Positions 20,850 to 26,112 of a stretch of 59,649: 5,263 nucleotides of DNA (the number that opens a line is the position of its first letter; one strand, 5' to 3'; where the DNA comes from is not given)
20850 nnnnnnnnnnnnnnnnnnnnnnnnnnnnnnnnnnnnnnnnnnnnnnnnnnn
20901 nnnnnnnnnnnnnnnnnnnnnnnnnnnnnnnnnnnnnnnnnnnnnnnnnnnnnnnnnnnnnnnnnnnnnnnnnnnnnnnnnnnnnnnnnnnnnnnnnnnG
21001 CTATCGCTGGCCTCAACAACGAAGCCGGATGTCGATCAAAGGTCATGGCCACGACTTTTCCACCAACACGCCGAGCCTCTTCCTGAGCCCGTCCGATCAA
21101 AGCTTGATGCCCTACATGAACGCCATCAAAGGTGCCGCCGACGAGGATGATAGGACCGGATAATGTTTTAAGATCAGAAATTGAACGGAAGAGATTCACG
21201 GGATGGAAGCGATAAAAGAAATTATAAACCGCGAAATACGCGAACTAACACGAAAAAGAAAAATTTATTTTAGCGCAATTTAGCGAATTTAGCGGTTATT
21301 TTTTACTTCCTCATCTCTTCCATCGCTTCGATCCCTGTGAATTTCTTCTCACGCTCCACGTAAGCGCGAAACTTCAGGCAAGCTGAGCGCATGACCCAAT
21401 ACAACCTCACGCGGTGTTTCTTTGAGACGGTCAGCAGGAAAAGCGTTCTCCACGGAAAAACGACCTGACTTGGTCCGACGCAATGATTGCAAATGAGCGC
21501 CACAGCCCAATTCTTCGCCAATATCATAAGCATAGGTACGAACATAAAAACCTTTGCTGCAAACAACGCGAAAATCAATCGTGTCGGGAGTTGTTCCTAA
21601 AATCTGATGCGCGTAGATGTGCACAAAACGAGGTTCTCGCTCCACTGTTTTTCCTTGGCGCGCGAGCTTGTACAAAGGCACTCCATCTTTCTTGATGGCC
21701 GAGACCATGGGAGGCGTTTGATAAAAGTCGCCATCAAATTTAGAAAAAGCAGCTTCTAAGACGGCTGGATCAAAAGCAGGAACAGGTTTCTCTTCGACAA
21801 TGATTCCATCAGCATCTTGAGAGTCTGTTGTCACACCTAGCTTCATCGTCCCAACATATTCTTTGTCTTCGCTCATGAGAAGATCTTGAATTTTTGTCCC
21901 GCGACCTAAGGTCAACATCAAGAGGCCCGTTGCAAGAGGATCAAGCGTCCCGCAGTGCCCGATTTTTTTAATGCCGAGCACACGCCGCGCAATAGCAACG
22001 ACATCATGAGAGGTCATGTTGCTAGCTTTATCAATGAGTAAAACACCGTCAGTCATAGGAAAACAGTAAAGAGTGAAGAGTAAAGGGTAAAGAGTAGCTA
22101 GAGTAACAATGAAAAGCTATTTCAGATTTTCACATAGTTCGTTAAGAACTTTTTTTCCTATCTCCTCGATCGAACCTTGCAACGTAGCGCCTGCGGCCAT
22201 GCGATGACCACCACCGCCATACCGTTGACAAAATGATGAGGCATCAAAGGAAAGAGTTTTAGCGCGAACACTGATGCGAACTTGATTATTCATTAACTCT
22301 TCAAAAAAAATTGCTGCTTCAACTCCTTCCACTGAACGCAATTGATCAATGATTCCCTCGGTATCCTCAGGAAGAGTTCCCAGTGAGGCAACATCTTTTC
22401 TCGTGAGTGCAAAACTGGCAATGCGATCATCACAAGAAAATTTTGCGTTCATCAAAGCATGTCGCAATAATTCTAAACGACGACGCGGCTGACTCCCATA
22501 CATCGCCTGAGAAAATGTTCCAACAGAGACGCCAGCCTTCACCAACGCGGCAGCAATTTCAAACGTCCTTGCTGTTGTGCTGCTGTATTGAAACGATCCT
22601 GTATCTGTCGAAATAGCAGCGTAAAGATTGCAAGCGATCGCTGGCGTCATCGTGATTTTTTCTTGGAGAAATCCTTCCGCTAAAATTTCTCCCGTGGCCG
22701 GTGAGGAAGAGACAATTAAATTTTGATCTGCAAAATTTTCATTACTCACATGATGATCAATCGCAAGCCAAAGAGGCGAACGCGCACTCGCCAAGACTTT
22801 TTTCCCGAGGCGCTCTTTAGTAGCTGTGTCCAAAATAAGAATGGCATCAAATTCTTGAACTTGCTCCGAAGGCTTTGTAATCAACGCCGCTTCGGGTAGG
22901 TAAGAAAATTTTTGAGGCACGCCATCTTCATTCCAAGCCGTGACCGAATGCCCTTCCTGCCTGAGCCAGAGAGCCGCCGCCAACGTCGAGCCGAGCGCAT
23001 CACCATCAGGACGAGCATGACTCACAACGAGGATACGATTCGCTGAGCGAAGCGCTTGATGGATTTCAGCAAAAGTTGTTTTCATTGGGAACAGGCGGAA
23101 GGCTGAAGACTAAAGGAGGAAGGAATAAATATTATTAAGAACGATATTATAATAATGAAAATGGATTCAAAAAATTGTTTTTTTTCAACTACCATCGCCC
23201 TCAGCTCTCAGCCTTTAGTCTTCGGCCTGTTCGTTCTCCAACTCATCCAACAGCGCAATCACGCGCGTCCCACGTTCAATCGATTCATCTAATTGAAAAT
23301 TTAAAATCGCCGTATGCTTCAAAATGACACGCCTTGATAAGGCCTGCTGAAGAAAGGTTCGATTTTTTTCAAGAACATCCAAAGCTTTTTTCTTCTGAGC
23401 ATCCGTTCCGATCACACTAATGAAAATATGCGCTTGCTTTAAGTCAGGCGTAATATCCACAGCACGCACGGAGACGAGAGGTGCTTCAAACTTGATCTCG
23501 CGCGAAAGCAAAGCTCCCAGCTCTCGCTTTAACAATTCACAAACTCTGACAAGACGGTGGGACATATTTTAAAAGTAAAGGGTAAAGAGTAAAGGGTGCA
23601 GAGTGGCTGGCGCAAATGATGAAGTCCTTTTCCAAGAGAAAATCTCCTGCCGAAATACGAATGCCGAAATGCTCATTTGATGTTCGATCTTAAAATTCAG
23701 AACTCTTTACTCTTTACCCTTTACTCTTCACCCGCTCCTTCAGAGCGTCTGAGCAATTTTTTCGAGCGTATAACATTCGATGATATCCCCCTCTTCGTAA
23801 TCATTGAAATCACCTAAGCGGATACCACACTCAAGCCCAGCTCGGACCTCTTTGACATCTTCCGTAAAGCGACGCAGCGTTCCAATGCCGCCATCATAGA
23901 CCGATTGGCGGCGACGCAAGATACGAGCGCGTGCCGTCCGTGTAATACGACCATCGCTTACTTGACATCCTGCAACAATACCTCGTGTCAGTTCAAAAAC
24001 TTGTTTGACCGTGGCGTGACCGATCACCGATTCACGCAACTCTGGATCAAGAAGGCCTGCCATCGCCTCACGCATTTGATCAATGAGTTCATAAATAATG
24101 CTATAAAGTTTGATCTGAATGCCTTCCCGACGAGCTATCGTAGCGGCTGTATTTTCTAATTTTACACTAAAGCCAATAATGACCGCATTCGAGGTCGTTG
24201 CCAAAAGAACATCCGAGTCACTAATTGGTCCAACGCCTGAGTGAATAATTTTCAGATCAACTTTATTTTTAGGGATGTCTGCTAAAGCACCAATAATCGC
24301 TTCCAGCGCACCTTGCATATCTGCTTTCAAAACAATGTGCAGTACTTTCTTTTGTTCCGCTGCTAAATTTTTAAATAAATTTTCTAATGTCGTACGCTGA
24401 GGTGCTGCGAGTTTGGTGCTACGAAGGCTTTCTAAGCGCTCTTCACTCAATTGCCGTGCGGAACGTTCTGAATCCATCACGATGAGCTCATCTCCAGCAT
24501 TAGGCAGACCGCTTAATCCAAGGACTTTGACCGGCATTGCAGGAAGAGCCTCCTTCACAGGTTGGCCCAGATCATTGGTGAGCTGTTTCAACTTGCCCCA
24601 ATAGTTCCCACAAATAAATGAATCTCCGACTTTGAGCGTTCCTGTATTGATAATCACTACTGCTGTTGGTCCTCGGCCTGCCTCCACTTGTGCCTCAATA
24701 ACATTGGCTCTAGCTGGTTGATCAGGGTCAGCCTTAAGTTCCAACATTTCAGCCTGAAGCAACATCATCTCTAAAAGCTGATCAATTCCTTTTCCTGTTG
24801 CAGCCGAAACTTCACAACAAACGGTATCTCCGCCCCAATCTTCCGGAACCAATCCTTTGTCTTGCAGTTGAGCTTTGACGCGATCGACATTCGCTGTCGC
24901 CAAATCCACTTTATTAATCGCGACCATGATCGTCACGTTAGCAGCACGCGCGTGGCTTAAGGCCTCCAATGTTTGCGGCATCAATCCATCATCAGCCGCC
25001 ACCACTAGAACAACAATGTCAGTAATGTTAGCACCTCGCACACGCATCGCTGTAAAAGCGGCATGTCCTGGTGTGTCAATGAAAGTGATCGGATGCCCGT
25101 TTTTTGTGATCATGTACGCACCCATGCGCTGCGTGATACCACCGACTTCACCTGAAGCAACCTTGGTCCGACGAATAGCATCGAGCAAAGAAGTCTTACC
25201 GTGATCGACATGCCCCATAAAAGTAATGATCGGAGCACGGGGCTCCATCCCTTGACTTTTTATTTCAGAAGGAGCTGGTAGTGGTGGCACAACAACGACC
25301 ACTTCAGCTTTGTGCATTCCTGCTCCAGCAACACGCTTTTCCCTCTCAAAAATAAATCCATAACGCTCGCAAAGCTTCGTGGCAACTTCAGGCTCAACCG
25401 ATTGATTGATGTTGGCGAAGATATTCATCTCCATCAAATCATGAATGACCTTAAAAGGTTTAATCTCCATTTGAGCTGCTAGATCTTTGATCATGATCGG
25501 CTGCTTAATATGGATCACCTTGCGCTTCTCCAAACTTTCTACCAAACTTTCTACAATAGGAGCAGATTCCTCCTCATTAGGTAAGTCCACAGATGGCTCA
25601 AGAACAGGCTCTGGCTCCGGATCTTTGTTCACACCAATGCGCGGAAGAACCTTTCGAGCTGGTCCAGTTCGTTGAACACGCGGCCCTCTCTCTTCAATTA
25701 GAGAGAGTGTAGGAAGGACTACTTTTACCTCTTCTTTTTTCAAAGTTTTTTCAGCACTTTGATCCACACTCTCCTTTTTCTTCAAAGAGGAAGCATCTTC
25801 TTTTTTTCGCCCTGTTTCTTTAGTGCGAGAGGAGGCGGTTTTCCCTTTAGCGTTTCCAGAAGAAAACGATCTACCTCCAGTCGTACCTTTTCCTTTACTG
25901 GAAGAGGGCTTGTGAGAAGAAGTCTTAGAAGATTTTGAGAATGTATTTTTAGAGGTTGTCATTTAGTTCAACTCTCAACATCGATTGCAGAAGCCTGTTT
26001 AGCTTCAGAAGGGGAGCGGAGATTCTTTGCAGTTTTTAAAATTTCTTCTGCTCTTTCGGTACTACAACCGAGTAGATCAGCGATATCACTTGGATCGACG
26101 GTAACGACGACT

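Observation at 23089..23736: Complementary array pairs bracket whole intergenic spacers in the nusA-infB-rbfA-nrnA-truB-ribF operon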

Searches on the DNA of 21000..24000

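Call 57: search_rna_families(source=window, start=21000, end=24000, threshold=evalue, max_evalue=1)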
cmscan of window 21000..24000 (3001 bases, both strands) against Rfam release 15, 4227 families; matches with E-value up to 1: 1.
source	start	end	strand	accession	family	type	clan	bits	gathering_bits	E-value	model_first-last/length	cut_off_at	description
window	23087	23234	-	RF00908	MIR529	Gene; miRNA;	-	19.3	75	0.51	1-131/131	no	MIR529 microRNA precursor family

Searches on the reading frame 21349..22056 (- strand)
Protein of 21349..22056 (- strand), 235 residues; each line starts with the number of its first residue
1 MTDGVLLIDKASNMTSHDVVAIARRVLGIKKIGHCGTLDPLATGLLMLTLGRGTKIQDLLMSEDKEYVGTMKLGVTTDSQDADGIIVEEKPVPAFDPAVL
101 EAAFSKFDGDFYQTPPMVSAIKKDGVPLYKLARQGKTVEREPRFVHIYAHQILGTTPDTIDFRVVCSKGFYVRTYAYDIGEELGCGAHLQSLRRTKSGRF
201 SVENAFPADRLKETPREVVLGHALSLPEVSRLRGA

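Call 14: search_protein_families(library=pfam, proteins=[window:21349-22056:-], max_evalue=0.00001)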
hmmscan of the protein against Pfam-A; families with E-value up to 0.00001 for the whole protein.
window:21349-22056:- (235 aa): 2 families
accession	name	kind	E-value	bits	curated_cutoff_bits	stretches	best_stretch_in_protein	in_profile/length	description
PF01509.24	TruB_N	-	2.6e-52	177.6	27.3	1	24-172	1-149/149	TruB family pseudouridylate synthase (N terminal domain)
PF16198.10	TruB_C_2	-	1.2e-11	45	29.3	1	173-213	1-41/66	tRNA pseudouridylate synthase B C-terminal domain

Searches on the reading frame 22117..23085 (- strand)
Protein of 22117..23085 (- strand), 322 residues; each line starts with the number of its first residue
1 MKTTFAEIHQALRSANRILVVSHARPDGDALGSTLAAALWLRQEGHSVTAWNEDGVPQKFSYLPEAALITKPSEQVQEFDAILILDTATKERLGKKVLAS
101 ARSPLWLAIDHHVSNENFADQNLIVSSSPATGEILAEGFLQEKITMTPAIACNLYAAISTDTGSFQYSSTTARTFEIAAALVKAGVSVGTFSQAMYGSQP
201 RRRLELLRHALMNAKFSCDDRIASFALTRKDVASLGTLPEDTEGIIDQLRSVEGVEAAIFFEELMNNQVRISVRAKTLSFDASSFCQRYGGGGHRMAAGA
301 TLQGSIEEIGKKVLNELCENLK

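Call 6: find_related_loci(query=window:22117-23085:-, collection=genome_contigs, flank=10000)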
Query window:22117-23085:- (322 aa) in genome_contigs; peptide patterns used: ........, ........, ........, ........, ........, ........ (x = any residue, [..] = any of these).
188 stretches matched a pattern; 4 encode a relative of the query (tblastn E <= 1e-3); 4 distinct loci.
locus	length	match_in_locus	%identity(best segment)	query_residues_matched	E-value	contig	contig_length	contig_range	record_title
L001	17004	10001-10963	89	1-321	0e+0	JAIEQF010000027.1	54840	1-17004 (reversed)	MAG: Chthoniobacterales bacterium isolate co.spades.DASTOOL.2.5kb_122 c_000000443220, whole genome shotgun sequence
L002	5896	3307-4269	81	1-321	1e-172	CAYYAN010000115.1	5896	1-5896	MAG TPA_asm: uncultured Chthoniobacter sp. isolate SRP286056_co2_229 genome assembly, contig: NODE_23395_length_5896_cov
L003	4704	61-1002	67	1-314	5e-148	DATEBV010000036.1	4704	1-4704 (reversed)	MAG TPA_asm: Chthoniobacterales bacterium isolate SMAG_U8253 k141_496420, whole genome shotgun sequence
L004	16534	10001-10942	44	2-314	4e-85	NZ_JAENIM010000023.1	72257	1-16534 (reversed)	Persicirhabdus sediminis strain _KCTC 22039 753, whole genome shotgun sequence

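Call 14: search_protein_families(library=pfam, proteins=[window:22117-23085:-], max_evalue=0.00001)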
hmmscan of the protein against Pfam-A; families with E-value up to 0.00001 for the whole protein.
window:22117-23085:- (322 aa): 2 families
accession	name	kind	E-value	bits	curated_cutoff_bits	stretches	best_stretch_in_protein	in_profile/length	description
PF01368.27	DHH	-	1.9e-12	48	28.1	1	17-158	1-125/125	DHH family, N-terminal domain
PF02272.25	DHHA1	-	1.2e-10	42.2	25.9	1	237-312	13-95/102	DHHA1 domain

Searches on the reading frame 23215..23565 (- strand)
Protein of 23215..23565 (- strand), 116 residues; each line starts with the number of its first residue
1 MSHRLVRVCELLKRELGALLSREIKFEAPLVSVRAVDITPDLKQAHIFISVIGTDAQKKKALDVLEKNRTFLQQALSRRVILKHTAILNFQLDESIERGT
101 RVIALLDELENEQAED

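Call 14: search_protein_families(library=pfam, proteins=[window:23215-23565:-], max_evalue=0.00001)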
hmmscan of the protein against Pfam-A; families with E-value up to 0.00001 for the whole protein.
window:23215-23565:- (116 aa): 1 family
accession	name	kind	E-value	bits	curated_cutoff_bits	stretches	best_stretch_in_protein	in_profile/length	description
PF02033.23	RBFA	-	2.5e-22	79.6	34.7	1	5-106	2-105/105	Ribosome-binding factor A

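Call 28: find_related_loci(query=A1, collection=metagenome_contigs, flank=4000)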
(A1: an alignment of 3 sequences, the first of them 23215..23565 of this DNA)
Query A1 (116 aa) in metagenome_contigs; peptide patterns used: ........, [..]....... (x = any residue, [..] = any of these).
467 stretches matched a pattern; 28 encode a relative of the query (tblastn E <= 1e-3); 28 distinct loci.
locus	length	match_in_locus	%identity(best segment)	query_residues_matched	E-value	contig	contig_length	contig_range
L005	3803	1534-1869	93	1-112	2e-66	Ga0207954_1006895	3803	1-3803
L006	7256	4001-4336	81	1-112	2e-58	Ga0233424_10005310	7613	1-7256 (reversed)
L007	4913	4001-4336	81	1-112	2e-58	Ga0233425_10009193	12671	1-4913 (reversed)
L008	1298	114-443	80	1-110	2e-58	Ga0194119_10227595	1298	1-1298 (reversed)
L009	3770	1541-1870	80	1-110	8e-56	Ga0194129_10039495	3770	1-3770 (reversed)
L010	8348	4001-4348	68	1-116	4e-51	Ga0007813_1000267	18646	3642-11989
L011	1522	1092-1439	68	1-116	1e-52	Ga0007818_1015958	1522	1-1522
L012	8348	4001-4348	67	1-116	3e-50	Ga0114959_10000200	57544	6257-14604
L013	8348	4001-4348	67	1-116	9e-50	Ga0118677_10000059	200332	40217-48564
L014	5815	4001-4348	67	1-116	8e-50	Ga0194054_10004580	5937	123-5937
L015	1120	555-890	72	1-112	3e-52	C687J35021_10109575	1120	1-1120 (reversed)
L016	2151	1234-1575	68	1-114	9e-48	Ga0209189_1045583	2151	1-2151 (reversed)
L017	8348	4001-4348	66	1-116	4e-46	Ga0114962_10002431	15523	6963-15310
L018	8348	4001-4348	66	1-116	6e-46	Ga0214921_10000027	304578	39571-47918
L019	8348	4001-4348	66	1-116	6e-46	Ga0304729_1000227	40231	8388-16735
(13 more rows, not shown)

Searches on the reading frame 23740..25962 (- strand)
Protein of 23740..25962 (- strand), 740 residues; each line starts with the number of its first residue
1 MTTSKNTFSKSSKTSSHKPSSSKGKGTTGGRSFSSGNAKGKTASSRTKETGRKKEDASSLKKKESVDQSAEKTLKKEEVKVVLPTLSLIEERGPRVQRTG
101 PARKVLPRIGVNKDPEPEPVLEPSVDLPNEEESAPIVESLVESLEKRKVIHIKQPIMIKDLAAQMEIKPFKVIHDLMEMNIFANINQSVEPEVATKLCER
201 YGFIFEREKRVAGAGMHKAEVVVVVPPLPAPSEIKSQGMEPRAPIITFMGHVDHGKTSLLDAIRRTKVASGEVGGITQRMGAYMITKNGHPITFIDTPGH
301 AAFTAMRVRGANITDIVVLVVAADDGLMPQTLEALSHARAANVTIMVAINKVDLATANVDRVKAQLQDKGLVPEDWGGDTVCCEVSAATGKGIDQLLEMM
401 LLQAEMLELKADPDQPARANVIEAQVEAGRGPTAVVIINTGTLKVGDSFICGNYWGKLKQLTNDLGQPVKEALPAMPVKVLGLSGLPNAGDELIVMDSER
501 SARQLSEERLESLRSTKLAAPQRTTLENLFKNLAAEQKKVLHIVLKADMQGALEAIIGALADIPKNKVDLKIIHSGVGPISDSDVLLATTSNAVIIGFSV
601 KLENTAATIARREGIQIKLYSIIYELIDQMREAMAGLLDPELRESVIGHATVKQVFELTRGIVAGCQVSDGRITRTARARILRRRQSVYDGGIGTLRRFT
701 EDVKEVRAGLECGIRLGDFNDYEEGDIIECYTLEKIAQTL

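Call 14: search_protein_families(library=pfam, proteins=[window:23740-25962:-], max_evalue=0.00001)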
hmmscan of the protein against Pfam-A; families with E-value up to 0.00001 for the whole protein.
window:23740-25962:- (740 aa): 7 families
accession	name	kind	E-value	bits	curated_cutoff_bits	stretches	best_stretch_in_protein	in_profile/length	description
PF11987.13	IF-2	-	3e-37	127.6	27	1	517-630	3-116/117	Translation-initiation factor 2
PF00009.33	GTP_EFTU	-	1.2e-34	119.9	26.5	1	244-401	4-183/188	Elongation factor Tu GTP binding domain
PF22042.2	EF-G_D2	-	8e-22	77.6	27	1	416-495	1-83/84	Elongation factor G domain 2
PF01926.29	MMR_HSR1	-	1.7e-10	41.4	21.9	1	246-351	2-113/113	50S ribosome-binding GTPase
PF04760.21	IF2_N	-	2.1e-09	37.4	25.3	1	157-203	5-52/53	Translation initiation factor IF-2, N-terminal region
PF03193.22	RsgA_GTPase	-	2.8e-06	27.7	30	0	308-400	18-104/174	RsgA GTPase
PF03144.31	GTP_EFTU_D2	-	8.6e-06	26.5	30.3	0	661-728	1-72/73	Elongation factor Tu domain 2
